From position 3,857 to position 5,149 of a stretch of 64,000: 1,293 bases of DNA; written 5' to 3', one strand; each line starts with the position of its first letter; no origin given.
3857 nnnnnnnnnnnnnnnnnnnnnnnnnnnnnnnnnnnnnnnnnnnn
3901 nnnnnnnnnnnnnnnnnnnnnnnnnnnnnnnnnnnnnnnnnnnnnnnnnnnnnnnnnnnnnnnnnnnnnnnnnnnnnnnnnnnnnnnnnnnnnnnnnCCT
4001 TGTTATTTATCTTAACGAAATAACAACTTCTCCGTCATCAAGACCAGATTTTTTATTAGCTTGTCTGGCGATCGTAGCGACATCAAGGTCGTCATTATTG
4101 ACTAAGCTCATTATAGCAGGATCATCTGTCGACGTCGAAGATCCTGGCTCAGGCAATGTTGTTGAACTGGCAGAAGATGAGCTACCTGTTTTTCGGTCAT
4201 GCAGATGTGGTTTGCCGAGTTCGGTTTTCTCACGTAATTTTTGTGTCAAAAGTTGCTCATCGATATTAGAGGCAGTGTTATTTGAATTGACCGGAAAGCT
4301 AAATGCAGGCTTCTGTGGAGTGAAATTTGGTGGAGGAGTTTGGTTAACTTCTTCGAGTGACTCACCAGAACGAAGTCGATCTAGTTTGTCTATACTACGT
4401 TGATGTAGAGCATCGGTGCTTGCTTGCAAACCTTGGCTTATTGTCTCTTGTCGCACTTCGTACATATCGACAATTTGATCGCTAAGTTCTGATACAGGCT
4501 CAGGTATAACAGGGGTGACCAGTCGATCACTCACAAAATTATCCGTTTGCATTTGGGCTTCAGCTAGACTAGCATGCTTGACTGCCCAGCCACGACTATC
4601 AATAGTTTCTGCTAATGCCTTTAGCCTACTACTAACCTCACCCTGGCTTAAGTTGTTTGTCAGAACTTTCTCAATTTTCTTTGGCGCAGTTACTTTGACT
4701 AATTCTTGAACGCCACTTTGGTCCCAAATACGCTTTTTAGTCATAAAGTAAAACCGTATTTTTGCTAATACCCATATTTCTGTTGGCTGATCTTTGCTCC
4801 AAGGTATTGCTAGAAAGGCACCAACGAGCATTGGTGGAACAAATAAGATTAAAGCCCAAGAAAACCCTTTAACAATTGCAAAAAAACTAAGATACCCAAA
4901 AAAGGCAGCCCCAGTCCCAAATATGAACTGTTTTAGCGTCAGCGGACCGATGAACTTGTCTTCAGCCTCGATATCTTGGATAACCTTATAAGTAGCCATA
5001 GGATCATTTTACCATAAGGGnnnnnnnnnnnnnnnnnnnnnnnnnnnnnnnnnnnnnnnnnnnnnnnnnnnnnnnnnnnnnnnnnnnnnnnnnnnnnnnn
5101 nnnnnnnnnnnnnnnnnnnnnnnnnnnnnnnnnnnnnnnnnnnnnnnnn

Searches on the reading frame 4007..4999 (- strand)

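Call 83: search_protein_families(library=pfam, proteins=[window:4007-4999:-], max_evalue=0.001)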
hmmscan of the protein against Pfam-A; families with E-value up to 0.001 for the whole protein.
window:4007-4999:- (330 aa): 1 family
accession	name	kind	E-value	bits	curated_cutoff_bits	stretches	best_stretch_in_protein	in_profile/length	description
PF12666.12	PrgI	-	8.4e-12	45.9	27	1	5-91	1-90/91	PrgI family protein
